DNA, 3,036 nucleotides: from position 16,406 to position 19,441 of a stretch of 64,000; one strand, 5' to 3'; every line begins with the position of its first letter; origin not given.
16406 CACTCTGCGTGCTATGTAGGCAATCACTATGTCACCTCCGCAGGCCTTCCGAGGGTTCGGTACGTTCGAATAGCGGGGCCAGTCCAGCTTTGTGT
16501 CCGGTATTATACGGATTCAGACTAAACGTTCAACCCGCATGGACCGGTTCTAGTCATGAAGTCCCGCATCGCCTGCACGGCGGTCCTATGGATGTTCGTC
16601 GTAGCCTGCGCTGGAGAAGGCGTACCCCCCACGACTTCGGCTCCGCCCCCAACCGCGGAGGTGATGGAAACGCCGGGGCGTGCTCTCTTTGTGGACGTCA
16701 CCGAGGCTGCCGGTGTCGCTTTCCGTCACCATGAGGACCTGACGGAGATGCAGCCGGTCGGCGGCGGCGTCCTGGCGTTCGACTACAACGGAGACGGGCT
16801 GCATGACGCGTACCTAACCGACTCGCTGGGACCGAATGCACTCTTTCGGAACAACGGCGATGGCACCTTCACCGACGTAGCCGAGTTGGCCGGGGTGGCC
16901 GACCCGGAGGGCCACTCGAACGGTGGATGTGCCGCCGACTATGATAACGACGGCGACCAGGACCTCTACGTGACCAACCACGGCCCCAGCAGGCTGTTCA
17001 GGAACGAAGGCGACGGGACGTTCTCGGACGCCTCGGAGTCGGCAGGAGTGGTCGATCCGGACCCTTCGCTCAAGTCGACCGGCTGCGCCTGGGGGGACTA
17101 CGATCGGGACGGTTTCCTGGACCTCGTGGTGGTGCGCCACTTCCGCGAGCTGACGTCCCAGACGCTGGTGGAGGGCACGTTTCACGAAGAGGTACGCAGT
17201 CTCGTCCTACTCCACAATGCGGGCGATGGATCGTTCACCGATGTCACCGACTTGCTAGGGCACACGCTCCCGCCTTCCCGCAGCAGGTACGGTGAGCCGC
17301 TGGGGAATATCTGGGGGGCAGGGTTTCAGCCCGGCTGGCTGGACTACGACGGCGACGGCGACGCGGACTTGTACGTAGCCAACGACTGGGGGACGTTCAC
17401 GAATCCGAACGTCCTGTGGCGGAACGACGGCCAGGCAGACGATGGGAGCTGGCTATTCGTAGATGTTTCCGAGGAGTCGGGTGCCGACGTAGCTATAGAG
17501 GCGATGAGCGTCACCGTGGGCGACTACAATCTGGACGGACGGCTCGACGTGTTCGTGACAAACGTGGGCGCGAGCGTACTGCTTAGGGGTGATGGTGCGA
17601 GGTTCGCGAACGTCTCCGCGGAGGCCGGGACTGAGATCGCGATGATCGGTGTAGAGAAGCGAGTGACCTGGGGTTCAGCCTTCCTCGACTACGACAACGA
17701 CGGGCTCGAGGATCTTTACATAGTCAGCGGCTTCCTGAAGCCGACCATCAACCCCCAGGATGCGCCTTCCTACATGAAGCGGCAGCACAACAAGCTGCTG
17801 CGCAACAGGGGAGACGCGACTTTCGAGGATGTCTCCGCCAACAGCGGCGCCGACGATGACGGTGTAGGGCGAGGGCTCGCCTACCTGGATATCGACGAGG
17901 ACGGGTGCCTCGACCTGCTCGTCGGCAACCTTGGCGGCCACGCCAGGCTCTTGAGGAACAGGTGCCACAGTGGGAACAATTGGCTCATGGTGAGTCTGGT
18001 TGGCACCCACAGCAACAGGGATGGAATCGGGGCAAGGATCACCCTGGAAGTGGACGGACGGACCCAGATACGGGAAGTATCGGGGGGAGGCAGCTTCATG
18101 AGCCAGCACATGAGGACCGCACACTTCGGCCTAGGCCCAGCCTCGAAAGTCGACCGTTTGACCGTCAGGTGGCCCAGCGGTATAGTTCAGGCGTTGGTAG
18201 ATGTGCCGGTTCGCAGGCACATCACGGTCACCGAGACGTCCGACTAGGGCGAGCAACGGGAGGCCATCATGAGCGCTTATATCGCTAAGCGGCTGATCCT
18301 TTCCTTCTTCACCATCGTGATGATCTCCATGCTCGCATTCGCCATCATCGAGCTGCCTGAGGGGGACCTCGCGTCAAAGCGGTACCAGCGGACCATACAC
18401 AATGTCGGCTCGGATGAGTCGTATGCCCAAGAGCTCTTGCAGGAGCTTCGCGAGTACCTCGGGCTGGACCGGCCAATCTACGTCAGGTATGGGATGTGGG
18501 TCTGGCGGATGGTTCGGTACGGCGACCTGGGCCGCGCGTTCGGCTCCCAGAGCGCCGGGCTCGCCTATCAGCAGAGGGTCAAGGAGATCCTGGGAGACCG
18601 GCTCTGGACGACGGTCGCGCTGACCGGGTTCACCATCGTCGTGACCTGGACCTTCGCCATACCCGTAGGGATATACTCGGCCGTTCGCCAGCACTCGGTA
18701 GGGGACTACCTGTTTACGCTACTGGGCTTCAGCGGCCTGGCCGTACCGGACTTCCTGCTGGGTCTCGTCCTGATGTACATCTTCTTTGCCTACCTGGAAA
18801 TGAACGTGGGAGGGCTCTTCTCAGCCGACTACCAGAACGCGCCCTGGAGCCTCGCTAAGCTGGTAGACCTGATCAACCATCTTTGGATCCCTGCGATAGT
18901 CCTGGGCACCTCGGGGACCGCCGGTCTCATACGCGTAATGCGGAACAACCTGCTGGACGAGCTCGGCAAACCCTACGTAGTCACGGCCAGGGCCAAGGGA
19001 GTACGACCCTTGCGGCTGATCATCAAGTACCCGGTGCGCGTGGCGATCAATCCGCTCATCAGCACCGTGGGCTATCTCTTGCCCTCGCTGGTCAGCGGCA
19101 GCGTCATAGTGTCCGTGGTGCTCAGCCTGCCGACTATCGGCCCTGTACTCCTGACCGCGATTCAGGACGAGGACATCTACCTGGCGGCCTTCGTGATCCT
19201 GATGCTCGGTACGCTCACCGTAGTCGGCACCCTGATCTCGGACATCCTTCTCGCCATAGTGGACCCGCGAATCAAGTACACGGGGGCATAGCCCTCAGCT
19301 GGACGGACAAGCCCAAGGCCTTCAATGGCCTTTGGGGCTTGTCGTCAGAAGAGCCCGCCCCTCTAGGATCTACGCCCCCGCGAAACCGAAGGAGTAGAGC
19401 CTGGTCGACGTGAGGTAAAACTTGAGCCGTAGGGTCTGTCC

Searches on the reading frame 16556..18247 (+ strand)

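Call 29: search_protein_families(library=pfam, proteins=[window:16556-18247:+], max_evalue=0.001)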
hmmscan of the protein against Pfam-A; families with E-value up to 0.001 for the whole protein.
window:16556-18247:+ (563 aa): 3 families
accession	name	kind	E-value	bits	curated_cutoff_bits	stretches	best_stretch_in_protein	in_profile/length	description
PF13517.12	FG-GAP_3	-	6.1e-44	148.9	26.9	5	128-192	1-61/61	FG-GAP-like repeat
PF07593.17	UnbV_ASPIC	-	8e-21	74.2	23.4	1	490-556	1-67/68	ASPIC and UnbV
PF01839.29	FG-GAP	-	4.9e-17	61.9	22.1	0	124-149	5-27/37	FG-GAP repeat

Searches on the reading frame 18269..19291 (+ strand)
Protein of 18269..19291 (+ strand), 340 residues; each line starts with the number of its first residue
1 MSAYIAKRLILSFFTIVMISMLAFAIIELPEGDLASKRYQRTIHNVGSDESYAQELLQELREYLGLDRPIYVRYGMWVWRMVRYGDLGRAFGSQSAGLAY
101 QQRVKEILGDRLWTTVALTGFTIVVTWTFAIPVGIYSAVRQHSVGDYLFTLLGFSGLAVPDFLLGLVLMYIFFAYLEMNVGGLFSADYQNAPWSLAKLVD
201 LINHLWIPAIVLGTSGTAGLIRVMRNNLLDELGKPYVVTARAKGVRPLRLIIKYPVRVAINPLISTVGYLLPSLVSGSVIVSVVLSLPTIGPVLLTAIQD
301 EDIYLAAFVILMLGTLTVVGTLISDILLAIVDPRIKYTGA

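Call 29: search_protein_families(library=pfam, proteins=[window:18269-19291:+], max_evalue=0.001)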
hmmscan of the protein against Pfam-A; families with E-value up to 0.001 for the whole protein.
window:18269-19291:+ (340 aa): 2 families
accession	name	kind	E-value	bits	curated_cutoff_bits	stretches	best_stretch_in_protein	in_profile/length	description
PF00528.27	BPD_transp_1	-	5.5e-28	98.4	26.4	1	130-336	1-183/184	Binding-protein-dependent transport system inner membrane component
PF19300.4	BPD_transp_1_N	-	3.4e-05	24.4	23.8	1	1-119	1-114/114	Binding-prot-dependent transport system membrane comp, N-term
